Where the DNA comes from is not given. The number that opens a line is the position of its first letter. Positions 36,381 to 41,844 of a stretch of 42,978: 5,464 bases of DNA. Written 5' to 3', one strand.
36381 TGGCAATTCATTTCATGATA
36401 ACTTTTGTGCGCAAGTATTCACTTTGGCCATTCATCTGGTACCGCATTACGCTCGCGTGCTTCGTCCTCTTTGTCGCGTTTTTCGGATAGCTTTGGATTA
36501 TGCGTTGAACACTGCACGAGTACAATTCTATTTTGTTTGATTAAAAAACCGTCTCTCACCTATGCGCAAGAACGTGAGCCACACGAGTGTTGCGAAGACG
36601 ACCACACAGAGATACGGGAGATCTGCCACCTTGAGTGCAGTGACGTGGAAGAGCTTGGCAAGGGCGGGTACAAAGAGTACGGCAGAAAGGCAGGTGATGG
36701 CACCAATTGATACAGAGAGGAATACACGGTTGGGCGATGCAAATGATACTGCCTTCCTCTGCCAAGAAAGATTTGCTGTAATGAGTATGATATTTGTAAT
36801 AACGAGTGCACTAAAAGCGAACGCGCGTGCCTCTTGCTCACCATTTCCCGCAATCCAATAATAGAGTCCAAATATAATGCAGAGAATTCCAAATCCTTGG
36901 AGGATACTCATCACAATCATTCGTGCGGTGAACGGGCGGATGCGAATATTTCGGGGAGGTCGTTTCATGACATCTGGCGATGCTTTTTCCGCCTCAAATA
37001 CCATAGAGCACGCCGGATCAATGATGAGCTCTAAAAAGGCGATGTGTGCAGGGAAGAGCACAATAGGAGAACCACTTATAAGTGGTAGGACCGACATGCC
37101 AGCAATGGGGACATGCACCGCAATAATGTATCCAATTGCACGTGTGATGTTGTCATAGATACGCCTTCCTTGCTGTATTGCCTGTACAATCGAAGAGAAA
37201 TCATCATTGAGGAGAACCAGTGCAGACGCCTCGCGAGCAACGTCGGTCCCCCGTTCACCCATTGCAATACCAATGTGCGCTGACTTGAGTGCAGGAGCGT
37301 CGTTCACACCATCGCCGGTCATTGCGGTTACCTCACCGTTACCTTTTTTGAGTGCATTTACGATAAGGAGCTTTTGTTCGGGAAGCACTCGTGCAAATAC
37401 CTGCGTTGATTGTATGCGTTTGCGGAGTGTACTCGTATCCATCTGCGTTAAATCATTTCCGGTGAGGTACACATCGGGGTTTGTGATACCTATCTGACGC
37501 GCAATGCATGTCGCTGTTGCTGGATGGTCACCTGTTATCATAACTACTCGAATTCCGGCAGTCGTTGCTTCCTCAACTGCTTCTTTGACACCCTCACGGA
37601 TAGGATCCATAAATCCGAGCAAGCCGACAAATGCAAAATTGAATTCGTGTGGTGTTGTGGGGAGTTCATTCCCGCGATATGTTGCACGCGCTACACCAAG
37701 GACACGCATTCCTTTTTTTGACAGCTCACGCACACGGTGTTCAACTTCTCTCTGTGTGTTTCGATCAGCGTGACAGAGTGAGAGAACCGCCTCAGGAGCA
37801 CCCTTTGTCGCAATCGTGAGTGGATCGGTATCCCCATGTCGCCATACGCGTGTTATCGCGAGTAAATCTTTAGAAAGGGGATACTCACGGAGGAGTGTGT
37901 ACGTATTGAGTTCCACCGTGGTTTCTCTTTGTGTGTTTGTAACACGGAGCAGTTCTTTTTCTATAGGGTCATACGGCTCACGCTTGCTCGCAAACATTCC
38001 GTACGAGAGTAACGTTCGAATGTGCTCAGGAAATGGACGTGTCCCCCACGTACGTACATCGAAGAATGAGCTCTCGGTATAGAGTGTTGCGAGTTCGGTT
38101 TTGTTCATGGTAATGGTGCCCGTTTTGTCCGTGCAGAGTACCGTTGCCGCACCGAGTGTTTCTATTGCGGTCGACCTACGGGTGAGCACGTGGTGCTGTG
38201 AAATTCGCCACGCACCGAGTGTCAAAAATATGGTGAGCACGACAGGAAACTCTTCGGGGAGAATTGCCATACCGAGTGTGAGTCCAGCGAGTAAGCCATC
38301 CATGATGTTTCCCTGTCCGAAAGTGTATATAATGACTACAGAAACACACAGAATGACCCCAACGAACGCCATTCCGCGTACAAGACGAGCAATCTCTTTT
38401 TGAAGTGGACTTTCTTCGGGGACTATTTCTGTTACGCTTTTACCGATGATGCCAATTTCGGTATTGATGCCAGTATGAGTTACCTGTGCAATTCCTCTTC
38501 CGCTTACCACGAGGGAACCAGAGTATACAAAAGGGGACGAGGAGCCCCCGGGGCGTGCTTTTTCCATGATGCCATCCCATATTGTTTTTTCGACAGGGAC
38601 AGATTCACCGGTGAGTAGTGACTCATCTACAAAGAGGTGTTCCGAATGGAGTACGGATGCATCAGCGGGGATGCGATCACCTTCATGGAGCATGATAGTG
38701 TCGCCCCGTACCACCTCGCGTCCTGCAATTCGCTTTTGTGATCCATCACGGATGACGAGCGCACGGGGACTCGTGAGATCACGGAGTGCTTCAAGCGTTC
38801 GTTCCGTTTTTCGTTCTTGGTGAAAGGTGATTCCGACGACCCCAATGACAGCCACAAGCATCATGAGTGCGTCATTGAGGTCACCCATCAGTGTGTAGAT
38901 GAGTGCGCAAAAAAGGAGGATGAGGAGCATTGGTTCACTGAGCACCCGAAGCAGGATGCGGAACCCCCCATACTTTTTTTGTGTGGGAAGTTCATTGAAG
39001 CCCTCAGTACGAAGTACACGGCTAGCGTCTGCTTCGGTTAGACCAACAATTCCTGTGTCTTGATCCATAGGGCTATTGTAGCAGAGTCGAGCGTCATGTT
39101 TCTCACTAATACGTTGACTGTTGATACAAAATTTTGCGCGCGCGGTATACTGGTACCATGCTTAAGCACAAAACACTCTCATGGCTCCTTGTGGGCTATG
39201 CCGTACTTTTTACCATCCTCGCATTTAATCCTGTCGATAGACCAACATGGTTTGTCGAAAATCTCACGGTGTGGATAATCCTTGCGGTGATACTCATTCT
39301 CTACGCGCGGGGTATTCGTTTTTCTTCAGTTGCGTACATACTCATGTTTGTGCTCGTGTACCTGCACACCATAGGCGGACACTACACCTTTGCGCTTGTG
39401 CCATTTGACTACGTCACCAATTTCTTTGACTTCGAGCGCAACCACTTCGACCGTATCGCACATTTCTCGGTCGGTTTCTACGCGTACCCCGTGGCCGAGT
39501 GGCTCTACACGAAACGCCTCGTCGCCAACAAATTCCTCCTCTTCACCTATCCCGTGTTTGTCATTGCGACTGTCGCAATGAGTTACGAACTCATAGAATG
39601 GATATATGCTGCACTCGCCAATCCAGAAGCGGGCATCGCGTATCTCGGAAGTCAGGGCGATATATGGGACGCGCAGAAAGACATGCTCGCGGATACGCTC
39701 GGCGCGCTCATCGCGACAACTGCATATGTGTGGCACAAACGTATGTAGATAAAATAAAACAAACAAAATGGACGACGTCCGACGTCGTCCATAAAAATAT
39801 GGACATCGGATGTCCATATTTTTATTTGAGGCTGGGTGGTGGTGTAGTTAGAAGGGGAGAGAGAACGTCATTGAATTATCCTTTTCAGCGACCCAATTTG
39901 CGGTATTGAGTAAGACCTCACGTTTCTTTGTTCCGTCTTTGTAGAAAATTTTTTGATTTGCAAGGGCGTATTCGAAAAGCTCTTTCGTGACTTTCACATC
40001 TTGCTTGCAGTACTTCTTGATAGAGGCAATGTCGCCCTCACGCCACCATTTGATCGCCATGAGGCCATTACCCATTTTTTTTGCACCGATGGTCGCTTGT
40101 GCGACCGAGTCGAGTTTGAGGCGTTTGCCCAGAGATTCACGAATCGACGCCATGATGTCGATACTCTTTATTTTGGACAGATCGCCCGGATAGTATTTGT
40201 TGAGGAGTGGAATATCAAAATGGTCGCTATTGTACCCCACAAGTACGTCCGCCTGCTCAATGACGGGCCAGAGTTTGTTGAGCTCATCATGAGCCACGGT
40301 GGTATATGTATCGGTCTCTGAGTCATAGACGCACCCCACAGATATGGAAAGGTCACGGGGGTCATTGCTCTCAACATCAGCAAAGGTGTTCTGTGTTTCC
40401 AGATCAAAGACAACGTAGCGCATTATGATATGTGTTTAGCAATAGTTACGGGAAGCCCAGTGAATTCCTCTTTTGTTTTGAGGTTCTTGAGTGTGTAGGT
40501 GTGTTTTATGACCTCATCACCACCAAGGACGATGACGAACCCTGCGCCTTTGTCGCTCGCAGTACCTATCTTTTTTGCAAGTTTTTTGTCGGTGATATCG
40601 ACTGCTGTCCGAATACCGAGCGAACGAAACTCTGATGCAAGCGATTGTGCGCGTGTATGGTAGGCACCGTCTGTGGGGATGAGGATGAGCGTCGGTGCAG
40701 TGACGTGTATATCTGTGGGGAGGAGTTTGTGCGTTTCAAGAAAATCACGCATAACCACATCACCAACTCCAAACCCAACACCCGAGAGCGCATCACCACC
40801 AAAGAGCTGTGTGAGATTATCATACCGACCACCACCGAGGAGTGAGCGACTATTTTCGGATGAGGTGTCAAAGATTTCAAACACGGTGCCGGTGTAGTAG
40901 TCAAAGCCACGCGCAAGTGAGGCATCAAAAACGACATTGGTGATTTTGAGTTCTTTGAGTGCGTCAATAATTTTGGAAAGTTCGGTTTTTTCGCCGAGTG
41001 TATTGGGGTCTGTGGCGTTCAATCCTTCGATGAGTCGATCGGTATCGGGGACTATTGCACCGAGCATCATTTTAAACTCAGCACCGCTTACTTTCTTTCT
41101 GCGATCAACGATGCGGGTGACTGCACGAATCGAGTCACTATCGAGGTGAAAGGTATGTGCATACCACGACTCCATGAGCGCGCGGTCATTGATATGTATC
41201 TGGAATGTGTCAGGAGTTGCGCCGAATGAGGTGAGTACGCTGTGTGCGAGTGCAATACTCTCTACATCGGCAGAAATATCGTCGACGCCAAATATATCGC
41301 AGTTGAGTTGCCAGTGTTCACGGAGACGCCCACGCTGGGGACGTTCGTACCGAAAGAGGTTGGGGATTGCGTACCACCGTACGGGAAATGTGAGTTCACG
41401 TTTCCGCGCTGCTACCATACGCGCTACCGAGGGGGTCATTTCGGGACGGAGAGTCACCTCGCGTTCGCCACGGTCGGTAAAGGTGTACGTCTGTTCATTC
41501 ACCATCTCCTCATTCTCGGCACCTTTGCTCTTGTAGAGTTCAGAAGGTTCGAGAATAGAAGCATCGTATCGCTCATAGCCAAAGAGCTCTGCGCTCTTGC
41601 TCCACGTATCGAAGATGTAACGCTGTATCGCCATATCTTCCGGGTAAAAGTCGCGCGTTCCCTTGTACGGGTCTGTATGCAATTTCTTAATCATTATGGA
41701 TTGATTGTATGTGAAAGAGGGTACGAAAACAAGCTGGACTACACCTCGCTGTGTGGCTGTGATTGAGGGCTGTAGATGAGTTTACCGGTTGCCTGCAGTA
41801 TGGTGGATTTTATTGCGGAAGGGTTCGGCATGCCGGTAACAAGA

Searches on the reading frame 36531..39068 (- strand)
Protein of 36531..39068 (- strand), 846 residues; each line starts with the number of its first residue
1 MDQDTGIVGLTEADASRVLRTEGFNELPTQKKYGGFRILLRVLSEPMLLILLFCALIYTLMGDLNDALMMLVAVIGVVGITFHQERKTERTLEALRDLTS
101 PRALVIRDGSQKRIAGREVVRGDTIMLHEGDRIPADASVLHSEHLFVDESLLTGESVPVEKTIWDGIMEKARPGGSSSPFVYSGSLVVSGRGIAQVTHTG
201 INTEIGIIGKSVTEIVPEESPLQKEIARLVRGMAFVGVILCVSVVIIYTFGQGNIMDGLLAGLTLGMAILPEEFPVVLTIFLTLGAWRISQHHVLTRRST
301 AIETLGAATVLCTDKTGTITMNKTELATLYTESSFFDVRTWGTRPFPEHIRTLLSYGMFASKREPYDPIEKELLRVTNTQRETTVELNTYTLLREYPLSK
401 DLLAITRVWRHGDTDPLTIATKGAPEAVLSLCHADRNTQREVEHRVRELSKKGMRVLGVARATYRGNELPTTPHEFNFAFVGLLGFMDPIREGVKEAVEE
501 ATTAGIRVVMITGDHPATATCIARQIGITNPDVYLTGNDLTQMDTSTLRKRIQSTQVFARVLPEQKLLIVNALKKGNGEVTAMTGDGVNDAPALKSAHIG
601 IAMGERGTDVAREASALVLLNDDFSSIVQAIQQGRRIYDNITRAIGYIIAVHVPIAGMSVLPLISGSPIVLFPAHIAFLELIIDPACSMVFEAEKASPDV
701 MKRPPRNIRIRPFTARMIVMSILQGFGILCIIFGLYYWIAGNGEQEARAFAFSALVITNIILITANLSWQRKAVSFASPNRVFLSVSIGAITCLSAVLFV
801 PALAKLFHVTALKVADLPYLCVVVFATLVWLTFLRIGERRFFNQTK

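Call 58: search_protein_families(library=pfam, proteins=[window:36531-39068:-], max_evalue=0.00001)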
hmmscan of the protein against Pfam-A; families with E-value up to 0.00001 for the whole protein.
window:36531-39068:- (846 aa): 5 families
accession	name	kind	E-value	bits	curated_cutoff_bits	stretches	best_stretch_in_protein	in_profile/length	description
PF00122.25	E1-E2_ATPase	-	6.6e-43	146.8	28.1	1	98-291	2-180/181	E1-E2 ATPase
PF00689.26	Cation_ATPase_C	-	5.1e-26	91.9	27.3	1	668-833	1-171/175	Cation transporting ATPase, C-terminus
PF00702.32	Hydrolase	-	8.3e-18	65.9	26.4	1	311-598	4-191/191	haloacid dehalogenase-like hydrolase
PF00690.31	Cation_ATPase_N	-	1.4e-08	34.7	20.4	1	9-57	20-68/69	Cation transporter/ATPase, N-terminus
PF08282.18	Hydrolase_3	-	5.8e-06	26.7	20.9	0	578-631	203-255/255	haloacid dehalogenase-like hydrolase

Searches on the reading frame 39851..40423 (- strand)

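Call 106: search_protein_families(library=pfam, proteins=[window:39851-40423:-], max_evalue=0.0001)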
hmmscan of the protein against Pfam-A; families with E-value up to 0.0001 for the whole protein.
window:39851-40423:- (191 aa): 2 families
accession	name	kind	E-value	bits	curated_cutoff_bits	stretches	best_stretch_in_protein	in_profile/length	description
PF13482.12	RNase_H_2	-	2.5e-11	44.2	22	1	14-152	2-163/165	RNase_H superfamily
PF10108.15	DNA_pol_B_exo2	-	6.5e-07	29.7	24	0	88-146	106-166/213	Predicted 3'-5' exonuclease related to the exonuclease domain of PolB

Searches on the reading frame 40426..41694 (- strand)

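Call 58: search_protein_families(library=pfam, proteins=[window:40426-41694:-], max_evalue=0.00001)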
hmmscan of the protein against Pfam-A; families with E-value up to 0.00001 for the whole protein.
window:40426-41694:- (423 aa): 3 families
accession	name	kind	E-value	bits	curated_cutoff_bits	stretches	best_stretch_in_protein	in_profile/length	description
PF13393.11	tRNA-synt_His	-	2.1e-40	139.3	25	1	12-309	1-302/308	Histidyl-tRNA synthetase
PF03129.25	HGTP_anticodon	-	1.3e-11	44.9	21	1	338-411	4-80/94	Anticodon binding domain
PF00587.30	tRNA-synt_2b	-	2.9e-10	40.9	29.3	1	70-231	1-110/179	tRNA synthetase class II core domain (G, H, P, S and T)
